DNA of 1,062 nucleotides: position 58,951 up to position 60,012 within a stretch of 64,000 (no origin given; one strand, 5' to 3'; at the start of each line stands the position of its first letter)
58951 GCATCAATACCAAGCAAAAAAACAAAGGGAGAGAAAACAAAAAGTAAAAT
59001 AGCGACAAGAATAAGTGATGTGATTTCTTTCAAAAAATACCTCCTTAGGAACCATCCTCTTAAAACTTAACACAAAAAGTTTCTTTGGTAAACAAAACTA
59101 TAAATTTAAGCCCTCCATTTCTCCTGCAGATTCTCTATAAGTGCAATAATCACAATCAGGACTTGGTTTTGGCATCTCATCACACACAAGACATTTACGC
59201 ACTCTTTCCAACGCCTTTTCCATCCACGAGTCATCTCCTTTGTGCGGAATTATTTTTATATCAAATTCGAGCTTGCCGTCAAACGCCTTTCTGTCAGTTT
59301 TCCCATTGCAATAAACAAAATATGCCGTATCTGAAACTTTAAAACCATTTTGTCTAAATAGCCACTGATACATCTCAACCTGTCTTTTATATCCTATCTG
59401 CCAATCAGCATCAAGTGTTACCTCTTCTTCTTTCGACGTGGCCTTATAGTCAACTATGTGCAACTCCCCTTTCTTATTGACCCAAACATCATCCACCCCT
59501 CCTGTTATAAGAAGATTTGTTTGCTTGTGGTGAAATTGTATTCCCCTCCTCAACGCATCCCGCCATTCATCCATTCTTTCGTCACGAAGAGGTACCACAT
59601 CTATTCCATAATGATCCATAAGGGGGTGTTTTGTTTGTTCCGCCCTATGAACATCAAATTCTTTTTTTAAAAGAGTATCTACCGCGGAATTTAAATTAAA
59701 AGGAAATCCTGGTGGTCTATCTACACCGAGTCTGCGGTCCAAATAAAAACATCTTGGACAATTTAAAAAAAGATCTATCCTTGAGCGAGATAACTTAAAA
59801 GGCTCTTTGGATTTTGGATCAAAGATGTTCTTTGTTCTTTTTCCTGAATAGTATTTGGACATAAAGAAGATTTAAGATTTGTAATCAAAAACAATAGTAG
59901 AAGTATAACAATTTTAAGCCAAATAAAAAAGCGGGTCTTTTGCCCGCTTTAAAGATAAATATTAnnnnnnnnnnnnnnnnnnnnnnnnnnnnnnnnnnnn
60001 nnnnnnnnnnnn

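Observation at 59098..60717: Tandem divergent Cas4-like PD-(D/E)XK/Fe-S nuclease paralogs with no CRISPR-cas context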

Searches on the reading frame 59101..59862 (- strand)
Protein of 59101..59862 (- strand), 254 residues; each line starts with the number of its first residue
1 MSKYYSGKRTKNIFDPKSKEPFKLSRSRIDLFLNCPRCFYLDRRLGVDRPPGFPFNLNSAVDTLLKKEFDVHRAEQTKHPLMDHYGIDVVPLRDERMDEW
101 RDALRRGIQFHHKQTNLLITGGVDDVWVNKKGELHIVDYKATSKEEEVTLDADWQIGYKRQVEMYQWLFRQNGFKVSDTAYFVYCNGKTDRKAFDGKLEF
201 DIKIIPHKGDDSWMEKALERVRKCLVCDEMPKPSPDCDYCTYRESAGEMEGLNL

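Call 4: search_protein_families(library=pfam, proteins=[window:59101-59862:-], max_evalue=1)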
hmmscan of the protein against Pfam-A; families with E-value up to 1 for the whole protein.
window:59101-59862:- (254 aa): 4 families
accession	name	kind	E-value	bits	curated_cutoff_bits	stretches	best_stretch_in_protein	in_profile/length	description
PF12705.13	PDDEXK_1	-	5.8e-16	59.6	22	1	24-244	2-244/247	PD-(D/E)XK nuclease superfamily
PF01930.23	Cas_Cas4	-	0.00074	20.1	22.7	1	111-244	43-156/160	Domain of unknown function DUF83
PF02011.21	Glyco_hydro_48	-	0.045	12.7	25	1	145-173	333-361/619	Glycosyl hydrolase family 48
PF12684.13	DUF3799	-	0.17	12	26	1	135-241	122-231/233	PDDEXK-like domain of unknown function (DUF3799)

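Call 5: search_protein_families(library=ncbifam, proteins=[window:59101-59862:-], max_evalue=1)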
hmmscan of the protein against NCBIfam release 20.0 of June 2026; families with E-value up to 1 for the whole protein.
window:59101-59862:- (254 aa): 4 families
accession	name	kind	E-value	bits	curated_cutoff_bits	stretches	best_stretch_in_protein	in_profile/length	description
TIGR00372.1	cas4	equivalog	2.1e-09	37.4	65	1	122-244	70-176/180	CRISPR-associated protein Cas4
TIGR02786.1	addB_alphas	equivalog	0.18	9.8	486.5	1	103-190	866-951/1024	double-strand break repair protein AddB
NF010485.0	PRK13909.1-2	equivalog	0.2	9.8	650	1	125-185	849-899/909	RecB-like helicase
NF041611.1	exoglucan_CbhB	equivalog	0.27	9.2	1950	1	145-173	402-430/997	exoglucanase CbhB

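Call 6: search_protein_families(library=padloc, proteins=[window:59101-59862:-], max_evalue=1)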
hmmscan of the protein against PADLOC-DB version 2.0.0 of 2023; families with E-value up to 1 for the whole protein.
window:59101-59862:- (254 aa): 7 families
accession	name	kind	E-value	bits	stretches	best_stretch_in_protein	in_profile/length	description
PDLC01250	Cas4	-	5.9e-11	40.9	1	29-244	6-165/168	"CAS-I,CAS-II,CAS-III,CAS-IV,CAS-V,CAS-VI; acquisition_associated"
PDLC00943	Cas4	-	5.7e-10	37.4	1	122-244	70-176/180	CRISPR-associated protein Cas4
PDLC01447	Cas4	-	2.4e-09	35.8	1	24-244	5-155/161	"CAS-I,CAS-II,CAS-III,CAS-IV,CAS-V,CAS-VI; acquisition_associated"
PDLC00944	Cas4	-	1.2e-08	33.3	1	117-244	65-174/177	Cas4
PDLC02087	Cas4b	-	1.4e-06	26.6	1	92-243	42-185/189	-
PDLC01747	Cas1g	-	9.1e-06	22.5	1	102-240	48-167/523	-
PDLC02085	Cas4a2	-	0.015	13.6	1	157-244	84-159/166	-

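Call 11: search_solved_structures(query=window:59101-59862:-, max_evalue=10, show_alignments=2)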
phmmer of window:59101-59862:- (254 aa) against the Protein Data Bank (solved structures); distinct sequences matched with E-value up to 10: 2.
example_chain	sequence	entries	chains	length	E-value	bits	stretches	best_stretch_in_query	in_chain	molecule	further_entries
5yj6_A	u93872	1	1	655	0.61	12.7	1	152-174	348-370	Dockerin type I repeat-containing protein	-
1l1y_A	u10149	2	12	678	0.65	12.6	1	152-174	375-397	cellobiohydrolase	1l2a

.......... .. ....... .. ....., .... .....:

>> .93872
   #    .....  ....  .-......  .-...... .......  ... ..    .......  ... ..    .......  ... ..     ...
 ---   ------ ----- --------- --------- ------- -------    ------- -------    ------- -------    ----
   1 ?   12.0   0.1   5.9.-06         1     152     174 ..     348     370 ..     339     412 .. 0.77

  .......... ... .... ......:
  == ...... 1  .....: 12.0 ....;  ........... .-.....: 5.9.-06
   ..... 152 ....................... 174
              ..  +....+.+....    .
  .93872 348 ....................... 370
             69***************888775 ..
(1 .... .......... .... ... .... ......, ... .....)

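Call 12: find_homologous_proteins(query=window:59101-59862:-)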
Query window:59101-59862:- (254 aa): 8000 proteins with E <= 0.001 among 8000 candidates; the best 120 are listed.
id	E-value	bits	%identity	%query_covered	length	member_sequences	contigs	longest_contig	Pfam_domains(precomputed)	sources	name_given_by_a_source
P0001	1.3e-176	604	100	100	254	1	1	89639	PF12705.14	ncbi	-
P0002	8.2e-147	506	83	98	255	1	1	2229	PF12705.14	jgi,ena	-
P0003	9.0e-147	506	84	98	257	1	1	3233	PF12705.14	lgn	-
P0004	1.4e-144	498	80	100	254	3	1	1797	PF12705.14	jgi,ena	-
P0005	2.5e-142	491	81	99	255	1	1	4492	PF12705.14,PF12684.14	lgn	-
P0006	2.9e-139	481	79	98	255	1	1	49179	PF12705.14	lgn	-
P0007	1.6e-133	462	77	98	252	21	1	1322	PF12705.14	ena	-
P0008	5.0e-131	454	73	98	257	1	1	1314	PF12705.14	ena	-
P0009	5.5e-130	451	75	98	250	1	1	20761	PF12705.14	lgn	-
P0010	6.4e-130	450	72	98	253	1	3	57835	PF12705.14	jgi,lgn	jgi:CRISPR/Cas system-associated exonuclease Cas4 (RecB family)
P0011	6.9e-130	450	74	98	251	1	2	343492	PF12705.14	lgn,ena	-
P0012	1.4e-129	449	72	98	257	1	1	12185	PF12705.14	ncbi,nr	ncbi:MAG: PD-(D/E)XK nuclease family protein [bacterium]|nr:PD-(D/E)XK nuclease family protein [bact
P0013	2.0e-129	449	72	98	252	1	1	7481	PF12705.14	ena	-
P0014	2.4e-129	449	73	98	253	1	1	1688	PF12705.14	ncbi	-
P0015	5.5e-129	447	74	96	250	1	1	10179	PF12705.14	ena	-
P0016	7.4e-129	447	71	99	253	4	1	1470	PF12705.14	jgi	jgi:CRISPR/Cas system-associated exonuclease Cas4 (RecB family)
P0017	7.6e-129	447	74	98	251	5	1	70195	PF12705.14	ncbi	ncbi:MAG: PD-(D/E)XK nuclease family protein [Candidatus Moraniibacteriota bacterium]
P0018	9.0e-129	447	71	99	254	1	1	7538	PF12705.14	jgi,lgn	jgi:CRISPR/Cas system-associated exonuclease Cas4 (RecB family)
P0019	9.5e-129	447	73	98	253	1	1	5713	PF12705.14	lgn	-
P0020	2.1e-128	445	72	98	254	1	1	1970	PF12705.14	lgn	-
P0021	2.1e-128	445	73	98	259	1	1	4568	PF12705.14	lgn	-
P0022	3.6e-128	445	72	98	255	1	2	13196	PF12705.14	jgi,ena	-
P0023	5.5e-128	444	72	98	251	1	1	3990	PF12705.14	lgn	-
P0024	7.6e-128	444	73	97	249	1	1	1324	PF12705.14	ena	-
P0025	1.3e-127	443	72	98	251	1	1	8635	PF12705.14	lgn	-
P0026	1.4e-127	443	72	98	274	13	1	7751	PF12705.14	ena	-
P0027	1.5e-127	443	72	98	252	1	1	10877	PF12705.14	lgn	-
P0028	1.5e-127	443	70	98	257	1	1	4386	PF12705.14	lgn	-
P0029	1.6e-127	443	72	98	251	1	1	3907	PF12705.14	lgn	-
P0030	1.6e-127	443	73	98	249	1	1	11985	PF12705.14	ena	-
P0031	2.1e-127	442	72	98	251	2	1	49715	PF12705.14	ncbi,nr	ncbi:MAG: PD-(D/E)XK nuclease family protein [Candidatus Pacebacteria bacterium]|nr:PD-(D/E)XK nucle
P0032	2.1e-127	442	72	98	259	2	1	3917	PF12705.14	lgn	-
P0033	2.1e-127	442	71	99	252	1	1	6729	PF12705.14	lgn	-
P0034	2.5e-127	442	71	100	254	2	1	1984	PF12705.14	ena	-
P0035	3.1e-127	442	71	99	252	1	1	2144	PF12705.14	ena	-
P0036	4.2e-127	441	75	95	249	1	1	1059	PF12705.14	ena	-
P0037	4.2e-127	441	71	98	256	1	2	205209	PF12705.14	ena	-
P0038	4.7e-127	441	72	98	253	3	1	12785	PF12705.14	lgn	-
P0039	4.9e-127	441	72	98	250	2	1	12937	PF12705.14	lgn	-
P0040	6.3e-127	441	72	98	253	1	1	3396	PF12705.14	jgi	-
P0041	7.4e-127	440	71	98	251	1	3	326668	PF12705.14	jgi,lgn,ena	-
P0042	9.6e-127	440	72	98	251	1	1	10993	PF12705.14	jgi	jgi:hypothetical protein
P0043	1.0e-126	440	72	98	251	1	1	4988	PF12705.14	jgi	-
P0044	1.0e-126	440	72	98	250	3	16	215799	PF12705.14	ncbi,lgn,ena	-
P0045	1.2e-126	440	72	98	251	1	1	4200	PF12705.14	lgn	-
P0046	1.3e-126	440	72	98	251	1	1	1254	PF12705.14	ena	-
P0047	1.5e-126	439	71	98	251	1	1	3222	PF12705.14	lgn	-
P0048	1.8e-126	439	71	98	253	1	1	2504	PF12705.14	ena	-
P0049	1.9e-126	439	70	98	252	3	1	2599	PF12705.14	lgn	-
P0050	2.6e-126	439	72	98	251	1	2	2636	PF12705.14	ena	-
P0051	2.6e-126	439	70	100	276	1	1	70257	PF12705.14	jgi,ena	jgi:CRISPR/Cas system-associated exonuclease Cas4 (RecB family)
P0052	2.9e-126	438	71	99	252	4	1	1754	PF12705.14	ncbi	-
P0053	3.0e-126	438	73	96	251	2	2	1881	PF12705.14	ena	-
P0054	3.4e-126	438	71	100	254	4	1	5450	PF12705.14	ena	-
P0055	3.5e-126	438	74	95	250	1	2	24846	PF12705.14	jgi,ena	-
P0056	3.6e-126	438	71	99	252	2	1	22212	PF12705.14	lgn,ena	-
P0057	3.7e-126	438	71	98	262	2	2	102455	PF12705.14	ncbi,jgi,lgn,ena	-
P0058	4.1e-126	438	72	97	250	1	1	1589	PF12705.14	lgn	-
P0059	4.1e-126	438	71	100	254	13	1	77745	PF12705.14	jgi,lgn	jgi:RecB family exonuclease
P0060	4.3e-126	438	72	96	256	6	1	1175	PF12705.14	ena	-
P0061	6.4e-126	437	71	98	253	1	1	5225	PF12705.14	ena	-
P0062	8.6e-126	437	71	99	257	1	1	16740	PF12705.14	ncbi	-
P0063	8.8e-126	437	68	99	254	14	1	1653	PF12705.14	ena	-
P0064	8.9e-126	437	70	99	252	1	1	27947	PF12705.14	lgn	-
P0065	9.8e-126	437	72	98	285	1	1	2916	PF12705.14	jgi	jgi:hypothetical protein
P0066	1.0e-125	437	72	98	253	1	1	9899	PF12705.14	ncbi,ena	-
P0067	1.1e-125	437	71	98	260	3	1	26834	PF12705.14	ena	-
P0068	1.2e-125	436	71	98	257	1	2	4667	PF12705.14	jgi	jgi:hypothetical protein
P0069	1.4e-125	436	74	95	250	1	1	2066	PF12705.14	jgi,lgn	jgi:CRISPR/Cas system-associated exonuclease Cas4 (RecB family)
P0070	1.5e-125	436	70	98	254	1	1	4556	PF12705.14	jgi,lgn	jgi:hypothetical protein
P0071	1.7e-125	436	71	100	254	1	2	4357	PF12705.14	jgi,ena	-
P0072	1.7e-125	436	71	98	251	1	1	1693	PF12705.14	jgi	jgi:CRISPR/Cas system-associated exonuclease Cas4 (RecB family)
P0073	1.9e-125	436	69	98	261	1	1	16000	PF12705.14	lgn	-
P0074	1.9e-125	436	71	98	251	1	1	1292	PF12705.14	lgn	-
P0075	2.0e-125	436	71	98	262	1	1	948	PF12705.14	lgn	-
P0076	2.2e-125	436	72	98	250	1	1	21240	PF12705.14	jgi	-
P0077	2.3e-125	436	70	100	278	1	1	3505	PF12705.14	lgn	-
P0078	2.3e-125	435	72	98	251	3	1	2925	PF12705.14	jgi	-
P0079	2.6e-125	435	70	98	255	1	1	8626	PF12705.14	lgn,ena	-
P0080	2.7e-125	435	71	99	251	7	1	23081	PF12705.14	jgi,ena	-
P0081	2.7e-125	435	71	100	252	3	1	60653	PF12705.14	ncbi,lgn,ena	-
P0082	2.9e-125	435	70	99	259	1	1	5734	PF12705.14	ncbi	-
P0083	3.1e-125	435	71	99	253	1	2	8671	PF12705.14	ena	-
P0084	3.2e-125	435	71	98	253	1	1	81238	PF12705.14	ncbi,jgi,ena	-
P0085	3.2e-125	435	70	99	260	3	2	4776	PF12705.14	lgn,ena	-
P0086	3.6e-125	435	72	98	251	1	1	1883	PF12705.14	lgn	-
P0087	4.0e-125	435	71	98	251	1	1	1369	PF12705.14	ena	-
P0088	4.1e-125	435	70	98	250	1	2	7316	PF12705.14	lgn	-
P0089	4.3e-125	435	71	98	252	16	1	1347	PF12705.14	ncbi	-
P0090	4.8e-125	434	70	99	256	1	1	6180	PF12705.14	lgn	-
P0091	4.9e-125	434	72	98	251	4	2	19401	PF12705.14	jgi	jgi:hypothetical protein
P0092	5.0e-125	434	73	98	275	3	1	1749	PF12705.14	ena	-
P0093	5.5e-125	434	72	98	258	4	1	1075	PF01930.24,PF12705.14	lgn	-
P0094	5.5e-125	434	69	98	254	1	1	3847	PF12705.14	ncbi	-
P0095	5.6e-125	434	69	98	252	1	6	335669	PF01930.24,PF12705.14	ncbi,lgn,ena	-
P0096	5.7e-125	434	70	98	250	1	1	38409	PF12705.14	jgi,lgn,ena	-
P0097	5.9e-125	434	71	98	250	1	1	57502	PF12705.14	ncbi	ncbi:MAG: PD-(D/E)XK nuclease family protein [Candidatus Komeilibacteria bacterium]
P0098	7.4e-125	434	72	98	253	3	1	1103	PF12705.14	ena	-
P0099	7.7e-125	434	71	99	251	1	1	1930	PF12705.14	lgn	-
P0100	7.8e-125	434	70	98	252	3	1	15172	PF12705.14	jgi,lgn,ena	-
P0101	8.3e-125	434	70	98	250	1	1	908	PF12705.14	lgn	-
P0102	8.8e-125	434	73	95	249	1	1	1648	PF12705.14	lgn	-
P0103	9.5e-125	433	75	95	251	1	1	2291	PF12705.14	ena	-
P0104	1.2e-124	433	73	96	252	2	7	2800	PF12705.14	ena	-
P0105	1.2e-124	433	71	96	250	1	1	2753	PF12705.14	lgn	-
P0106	1.2e-124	433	71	98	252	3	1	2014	PF12705.14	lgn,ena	-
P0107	1.2e-124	433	70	100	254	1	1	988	PF12705.14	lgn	-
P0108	1.2e-124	433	70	98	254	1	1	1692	PF12705.14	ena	-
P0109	1.3e-124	433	70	98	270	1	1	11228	PF12705.14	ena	-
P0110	1.6e-124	433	71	96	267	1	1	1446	PF12705.14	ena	-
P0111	1.6e-124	433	73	95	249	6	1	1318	PF12705.14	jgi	-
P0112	1.6e-124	433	71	99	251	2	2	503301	PF12705.14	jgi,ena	-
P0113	1.7e-124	433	73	95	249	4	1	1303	PF12705.14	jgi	jgi:CRISPR/Cas system-associated exonuclease Cas4 (RecB family)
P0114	1.8e-124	433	69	98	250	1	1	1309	PF12705.14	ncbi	-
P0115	1.8e-124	433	72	97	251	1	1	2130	PF12705.14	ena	-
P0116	1.9e-124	432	70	98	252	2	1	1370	PF12705.14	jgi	-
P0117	1.9e-124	432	71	98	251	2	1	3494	PF12705.14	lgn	-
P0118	2.0e-124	432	73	96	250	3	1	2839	PF12705.14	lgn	-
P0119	2.0e-124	432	70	98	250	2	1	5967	PF12705.14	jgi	jgi:hypothetical protein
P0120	2.1e-124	432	71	98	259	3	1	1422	PF12705.14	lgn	-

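Call 13: find_encoding_contigs(protein=P0001, flank=10000, max_places=3)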
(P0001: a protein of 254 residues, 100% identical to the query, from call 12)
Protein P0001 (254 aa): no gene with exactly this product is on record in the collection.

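Call 14: find_encoding_contigs(protein=P0112, flank=8000, max_places=2)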
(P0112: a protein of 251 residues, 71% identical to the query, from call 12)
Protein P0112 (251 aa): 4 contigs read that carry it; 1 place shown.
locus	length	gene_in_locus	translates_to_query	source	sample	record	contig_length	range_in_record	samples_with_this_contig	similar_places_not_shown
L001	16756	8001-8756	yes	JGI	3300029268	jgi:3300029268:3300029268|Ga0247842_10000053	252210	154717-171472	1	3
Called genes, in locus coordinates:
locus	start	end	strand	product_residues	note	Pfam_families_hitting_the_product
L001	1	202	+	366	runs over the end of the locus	PF05496:RuvB_N (faint), PF13177:DNA_pol3_delta2, PF00004:AAA, PF13401:AAA_22 (faint), PF22608:DNAX_ATPase_lid, PF12169:DNA_pol3_gamma3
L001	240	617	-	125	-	PF00072:Response_reg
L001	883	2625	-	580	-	-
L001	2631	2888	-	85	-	-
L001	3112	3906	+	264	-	-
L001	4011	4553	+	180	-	PF03073:TspO_MBR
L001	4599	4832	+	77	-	-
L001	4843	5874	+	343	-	PF13651:EcoRI_methylase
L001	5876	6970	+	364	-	PF03235:GmrSD_N, PF01844:HNH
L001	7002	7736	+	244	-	-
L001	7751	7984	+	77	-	-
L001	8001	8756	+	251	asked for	PF12705:PDDEXK_1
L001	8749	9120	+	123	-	-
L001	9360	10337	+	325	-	PF02423:OCD_Mu_crystall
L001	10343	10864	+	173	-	-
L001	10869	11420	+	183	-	PF00753:Lactamase_B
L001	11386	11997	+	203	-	PF00160:Pro_isomerase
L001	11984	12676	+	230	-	PF00696:AA_kinase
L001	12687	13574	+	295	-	PF00291:PALP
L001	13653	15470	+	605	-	PF00009:GTP_EFTU, PF01926:MMR_HSR1 (weak), PF22042:EF-G_D2, PF03144:GTP_EFTU_D2, PF14492:EFG_III (weak), PF00679:EFG_C, PF21018:BipA_C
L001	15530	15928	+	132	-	PF00856:SET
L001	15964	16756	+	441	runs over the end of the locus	PF01071:GARS_A, PF02843:GARS_C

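Call 15: find_encoding_contigs(protein=P0011, flank=8000, max_places=2)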
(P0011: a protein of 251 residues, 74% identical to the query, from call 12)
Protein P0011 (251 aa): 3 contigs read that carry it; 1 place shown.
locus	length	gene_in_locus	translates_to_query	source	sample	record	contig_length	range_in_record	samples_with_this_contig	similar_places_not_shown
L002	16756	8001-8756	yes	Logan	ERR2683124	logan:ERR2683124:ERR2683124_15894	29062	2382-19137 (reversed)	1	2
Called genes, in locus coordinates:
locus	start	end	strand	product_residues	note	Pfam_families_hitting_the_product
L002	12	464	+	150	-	-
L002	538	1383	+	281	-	PF02899:Phage_int_SAM_1, PF13495:Phage_int_SAM_4, PF00589:Phage_integrase, PF16795:Phage_integr_3 (faint)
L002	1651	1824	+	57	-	-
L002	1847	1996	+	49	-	-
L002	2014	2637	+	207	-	-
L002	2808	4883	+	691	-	PF01555:N6_N4_Mtase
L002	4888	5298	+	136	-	-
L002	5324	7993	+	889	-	PF04851:ResIII, PF08722:Tn7_TnsA-like_N (weak)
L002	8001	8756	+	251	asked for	PF12705:PDDEXK_1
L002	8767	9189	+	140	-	-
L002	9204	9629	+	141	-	-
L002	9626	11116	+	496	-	PF00570:HRDC, PF13742:tRNA_anti_2, PF02601:Exonuc_VII_L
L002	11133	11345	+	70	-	PF02609:Exonuc_VII_S (weak)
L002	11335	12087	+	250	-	PF05168:HEPN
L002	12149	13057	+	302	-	PF02899:Phage_int_SAM_1 (weak), PF00589:Phage_integrase, PF16795:Phage_integr_3 (faint)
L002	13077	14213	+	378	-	-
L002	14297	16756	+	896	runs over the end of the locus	PF00690:Cation_ATPase_N, PF00122:E1-E2_ATPase, PF00702:Hydrolase, PF13246:Cation_ATPase, PF00689:Cation_ATPase_C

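Call 23: find_encoding_contigs(protein=P0006, flank=8000, max_places=2)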
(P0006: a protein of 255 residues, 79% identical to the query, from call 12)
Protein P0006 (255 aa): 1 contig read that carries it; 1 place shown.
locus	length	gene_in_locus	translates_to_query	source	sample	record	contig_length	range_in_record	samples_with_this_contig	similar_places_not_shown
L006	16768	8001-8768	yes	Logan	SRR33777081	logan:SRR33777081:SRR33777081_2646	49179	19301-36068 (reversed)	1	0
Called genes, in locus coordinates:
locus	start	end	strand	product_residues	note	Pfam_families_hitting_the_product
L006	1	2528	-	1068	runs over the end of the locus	PF02811:PHP, PF07733:DNA_pol3_alpha, PF17657:DNA_pol3_finger, PF14579:HHH_6, PF01336:tRNA_anti-codon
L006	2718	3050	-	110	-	-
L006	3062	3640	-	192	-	-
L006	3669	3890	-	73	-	-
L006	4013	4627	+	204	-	PF01351:RNase_HII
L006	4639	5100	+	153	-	PF00383:dCMP_cyt_deam_1, PF14437:MafB19-deam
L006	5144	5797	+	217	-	PF01746:tRNA_m1G_MT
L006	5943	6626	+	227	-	PF00483:NTP_transferase, PF12804:NTP_transf_3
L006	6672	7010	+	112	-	-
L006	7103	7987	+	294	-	PF00989:PAS (faint), PF08448:PAS_4 (faint), PF13188:PAS_8 (faint), PF13426:PAS_9 (faint)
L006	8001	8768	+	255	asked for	PF12705:PDDEXK_1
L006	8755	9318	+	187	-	PF21448:DNMK (weak), PF13207:AAA_17, PF13238:AAA_18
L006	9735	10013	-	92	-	-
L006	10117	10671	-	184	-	-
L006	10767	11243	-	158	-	-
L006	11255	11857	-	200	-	-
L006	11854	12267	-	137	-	-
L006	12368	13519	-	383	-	PF01168:Ala_racemase_N, PF00842:Ala_racemase_C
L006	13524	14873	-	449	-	PF24161:CCDC39 (weak), PF11559:ADIP (weak), PF01551:Peptidase_M23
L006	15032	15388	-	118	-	-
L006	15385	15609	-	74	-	-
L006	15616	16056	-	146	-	-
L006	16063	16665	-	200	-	-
